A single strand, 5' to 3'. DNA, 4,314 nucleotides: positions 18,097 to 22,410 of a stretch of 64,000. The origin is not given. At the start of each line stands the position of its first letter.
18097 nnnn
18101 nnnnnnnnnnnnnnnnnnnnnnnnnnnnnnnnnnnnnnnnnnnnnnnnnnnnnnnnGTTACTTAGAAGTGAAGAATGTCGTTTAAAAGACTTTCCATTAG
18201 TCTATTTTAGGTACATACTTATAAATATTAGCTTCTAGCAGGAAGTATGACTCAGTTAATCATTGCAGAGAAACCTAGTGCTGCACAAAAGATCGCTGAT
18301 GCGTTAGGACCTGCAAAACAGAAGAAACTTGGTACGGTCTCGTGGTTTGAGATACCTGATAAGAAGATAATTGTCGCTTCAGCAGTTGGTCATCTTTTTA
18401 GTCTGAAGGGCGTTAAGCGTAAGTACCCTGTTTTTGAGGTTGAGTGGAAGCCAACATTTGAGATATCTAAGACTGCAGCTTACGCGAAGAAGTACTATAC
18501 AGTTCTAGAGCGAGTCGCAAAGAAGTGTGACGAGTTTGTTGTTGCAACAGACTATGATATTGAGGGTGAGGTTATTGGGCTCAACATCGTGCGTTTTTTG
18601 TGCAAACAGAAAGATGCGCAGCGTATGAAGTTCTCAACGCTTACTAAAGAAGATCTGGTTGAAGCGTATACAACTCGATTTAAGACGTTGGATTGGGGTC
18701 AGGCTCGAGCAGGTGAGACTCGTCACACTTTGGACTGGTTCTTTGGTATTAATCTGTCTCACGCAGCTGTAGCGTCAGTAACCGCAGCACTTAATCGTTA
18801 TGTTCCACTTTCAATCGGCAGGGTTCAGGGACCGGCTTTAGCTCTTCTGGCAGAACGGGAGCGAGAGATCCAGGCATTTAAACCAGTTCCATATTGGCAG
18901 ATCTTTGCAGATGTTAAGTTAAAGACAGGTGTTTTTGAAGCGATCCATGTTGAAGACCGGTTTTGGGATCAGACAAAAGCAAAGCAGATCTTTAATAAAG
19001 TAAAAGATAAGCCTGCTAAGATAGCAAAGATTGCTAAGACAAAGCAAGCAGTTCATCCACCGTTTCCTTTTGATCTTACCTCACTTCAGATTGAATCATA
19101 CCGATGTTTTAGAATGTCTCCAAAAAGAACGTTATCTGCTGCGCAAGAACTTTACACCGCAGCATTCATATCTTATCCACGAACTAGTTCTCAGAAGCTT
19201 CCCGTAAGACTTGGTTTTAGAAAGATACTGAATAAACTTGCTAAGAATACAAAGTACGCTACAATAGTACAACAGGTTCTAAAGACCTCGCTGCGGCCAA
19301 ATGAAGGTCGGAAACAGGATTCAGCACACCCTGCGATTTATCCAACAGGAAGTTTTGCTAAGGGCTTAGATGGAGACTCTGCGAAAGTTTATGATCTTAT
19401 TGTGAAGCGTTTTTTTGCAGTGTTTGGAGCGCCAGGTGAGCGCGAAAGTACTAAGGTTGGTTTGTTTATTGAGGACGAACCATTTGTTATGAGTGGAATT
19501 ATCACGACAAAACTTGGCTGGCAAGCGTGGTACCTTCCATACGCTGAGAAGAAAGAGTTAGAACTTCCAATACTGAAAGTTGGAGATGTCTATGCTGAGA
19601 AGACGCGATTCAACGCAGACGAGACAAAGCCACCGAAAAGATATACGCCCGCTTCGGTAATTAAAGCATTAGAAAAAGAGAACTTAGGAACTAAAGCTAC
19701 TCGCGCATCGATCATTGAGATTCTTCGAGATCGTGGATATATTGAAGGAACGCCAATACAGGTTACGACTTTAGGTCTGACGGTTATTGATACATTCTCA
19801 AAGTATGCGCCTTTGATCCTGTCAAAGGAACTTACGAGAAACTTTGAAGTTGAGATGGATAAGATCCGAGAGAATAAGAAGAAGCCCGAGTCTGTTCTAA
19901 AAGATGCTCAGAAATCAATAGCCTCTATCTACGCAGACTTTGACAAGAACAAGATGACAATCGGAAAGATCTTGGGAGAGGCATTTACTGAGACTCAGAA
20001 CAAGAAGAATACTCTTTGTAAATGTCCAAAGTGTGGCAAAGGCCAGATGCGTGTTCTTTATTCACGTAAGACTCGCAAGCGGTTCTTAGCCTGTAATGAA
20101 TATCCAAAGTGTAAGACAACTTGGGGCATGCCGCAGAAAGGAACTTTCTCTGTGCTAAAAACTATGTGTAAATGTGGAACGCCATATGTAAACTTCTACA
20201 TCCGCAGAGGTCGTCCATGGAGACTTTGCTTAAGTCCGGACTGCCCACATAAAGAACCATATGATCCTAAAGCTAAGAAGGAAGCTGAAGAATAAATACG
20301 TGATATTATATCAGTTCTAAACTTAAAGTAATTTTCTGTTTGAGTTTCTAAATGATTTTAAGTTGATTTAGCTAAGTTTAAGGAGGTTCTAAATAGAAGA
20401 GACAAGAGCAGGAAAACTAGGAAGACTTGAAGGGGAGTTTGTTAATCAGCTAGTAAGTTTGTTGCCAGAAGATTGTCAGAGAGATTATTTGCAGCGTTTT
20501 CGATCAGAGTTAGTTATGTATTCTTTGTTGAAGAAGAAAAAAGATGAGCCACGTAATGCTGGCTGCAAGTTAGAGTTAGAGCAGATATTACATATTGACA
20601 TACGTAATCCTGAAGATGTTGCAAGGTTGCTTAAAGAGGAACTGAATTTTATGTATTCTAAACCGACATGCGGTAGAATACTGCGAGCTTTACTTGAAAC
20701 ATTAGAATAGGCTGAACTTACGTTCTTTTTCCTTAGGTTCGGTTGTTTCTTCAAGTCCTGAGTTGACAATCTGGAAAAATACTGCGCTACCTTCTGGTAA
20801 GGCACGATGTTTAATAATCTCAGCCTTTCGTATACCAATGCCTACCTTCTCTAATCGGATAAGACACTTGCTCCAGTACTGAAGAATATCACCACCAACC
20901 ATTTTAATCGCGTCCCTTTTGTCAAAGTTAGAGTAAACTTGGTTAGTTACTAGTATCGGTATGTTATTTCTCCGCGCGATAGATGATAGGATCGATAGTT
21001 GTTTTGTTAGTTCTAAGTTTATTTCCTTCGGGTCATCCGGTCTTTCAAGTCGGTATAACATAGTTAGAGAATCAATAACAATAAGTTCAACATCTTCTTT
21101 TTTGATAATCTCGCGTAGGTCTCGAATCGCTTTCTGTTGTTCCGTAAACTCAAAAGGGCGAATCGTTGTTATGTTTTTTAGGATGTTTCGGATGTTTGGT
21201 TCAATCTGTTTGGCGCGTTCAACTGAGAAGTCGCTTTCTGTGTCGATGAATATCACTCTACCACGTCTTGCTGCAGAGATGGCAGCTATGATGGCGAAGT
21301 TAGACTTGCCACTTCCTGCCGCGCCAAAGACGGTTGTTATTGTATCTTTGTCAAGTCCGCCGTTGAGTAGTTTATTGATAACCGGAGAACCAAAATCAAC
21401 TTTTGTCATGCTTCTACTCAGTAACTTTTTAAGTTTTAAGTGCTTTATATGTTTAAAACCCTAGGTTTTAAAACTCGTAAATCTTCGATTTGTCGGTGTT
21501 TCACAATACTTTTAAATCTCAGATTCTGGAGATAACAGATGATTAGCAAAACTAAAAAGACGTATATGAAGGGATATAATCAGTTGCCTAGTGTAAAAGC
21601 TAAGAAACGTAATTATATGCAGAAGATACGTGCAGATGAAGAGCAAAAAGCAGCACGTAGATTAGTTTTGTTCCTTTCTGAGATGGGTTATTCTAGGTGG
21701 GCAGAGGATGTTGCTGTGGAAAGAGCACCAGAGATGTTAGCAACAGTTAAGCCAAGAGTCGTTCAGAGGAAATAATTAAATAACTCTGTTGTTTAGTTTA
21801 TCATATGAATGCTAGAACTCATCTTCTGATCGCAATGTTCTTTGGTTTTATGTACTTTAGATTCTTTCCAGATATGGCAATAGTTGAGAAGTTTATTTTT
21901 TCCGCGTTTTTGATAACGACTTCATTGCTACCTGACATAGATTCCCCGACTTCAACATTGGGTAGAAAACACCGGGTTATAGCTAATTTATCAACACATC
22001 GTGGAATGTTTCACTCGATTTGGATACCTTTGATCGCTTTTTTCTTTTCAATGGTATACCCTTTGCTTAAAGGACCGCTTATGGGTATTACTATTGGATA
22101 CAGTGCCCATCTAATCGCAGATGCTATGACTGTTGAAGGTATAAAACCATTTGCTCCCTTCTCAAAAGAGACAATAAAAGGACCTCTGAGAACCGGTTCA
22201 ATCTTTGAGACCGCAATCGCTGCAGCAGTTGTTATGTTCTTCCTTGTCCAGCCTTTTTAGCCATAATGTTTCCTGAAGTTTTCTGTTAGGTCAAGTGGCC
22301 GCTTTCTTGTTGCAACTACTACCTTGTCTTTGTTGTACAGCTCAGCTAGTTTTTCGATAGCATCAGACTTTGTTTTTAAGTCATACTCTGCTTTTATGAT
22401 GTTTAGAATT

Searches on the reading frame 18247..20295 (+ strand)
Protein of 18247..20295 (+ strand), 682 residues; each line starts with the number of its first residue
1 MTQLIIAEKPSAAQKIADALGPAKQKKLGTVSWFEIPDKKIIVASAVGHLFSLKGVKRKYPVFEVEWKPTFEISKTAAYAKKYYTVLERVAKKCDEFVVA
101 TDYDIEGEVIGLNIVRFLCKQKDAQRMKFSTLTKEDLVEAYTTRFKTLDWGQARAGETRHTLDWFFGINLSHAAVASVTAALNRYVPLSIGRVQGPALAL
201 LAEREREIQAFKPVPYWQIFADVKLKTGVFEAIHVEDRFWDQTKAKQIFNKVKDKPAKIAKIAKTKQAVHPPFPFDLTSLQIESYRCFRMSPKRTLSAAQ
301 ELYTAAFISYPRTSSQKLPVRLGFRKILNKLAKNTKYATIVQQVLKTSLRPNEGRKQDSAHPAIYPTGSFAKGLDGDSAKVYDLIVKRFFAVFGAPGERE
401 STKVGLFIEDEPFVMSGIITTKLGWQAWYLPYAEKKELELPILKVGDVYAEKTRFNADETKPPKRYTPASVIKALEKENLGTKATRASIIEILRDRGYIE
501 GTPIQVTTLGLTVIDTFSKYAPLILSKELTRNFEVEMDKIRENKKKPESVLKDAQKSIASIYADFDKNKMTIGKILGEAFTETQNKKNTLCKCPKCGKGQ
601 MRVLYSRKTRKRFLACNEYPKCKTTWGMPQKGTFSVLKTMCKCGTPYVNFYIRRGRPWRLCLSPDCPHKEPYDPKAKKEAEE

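Call 59: search_protein_families(library=pfam, proteins=[window:18247-20295:+], max_evalue=0.00001)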
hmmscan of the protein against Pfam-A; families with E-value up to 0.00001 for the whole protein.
window:18247-20295:+ (682 aa): 3 families
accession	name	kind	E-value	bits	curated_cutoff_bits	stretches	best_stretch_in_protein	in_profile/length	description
PF01131.25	Topoisom_bac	-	2.4e-111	373.1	35.1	1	150-552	4-411/411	DNA topoisomerase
PF01751.28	Toprim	-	2.4e-13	50.5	23.1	1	3-130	1-94/96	Toprim domain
PF01396.24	Zn_ribbon_Top1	-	1.1e-07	31.9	32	1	592-626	3-34/39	Topoisomerase DNA binding C4 zinc finger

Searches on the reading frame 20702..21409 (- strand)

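Call 59: search_protein_families(library=pfam, proteins=[window:20702-21409:-], max_evalue=0.00001)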
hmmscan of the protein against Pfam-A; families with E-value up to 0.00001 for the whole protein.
window:20702-21409:- (235 aa): 6 families
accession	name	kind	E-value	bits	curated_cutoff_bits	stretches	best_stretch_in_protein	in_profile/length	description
PF08423.17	Rad51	-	4.1e-27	95.5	22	1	3-221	7-243/244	Rad51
PF06745.19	ATPase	-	9.6e-12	45.2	26.6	1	9-218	6-223/231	KaiC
PF13481.12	AAA_25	-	1.2e-09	38.5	27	1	9-155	20-187/195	AAA domain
PF00154.27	RecA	-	1.7e-08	34.7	27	1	15-161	45-191/262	recA bacterial DNA recombination protein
PF13479.12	AAA_24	-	5.1e-06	26.9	27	1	26-121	6-79/195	AAA domain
PF02283.22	CobU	-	6.9e-06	26.2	27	0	26-159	2-126/168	Cobinamide kinase / cobinamide phosphate guanyltransferase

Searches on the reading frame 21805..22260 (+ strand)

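Call 59: search_protein_families(library=pfam, proteins=[window:21805-22260:+], max_evalue=0.00001)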
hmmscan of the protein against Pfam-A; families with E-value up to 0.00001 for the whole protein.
window:21805-22260:+ (151 aa): 1 family
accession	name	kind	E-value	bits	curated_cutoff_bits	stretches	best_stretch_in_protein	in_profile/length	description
PF04307.19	YdjM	-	2.4e-22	79.7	29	1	1-135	1-135/176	YdjM inner membrane protein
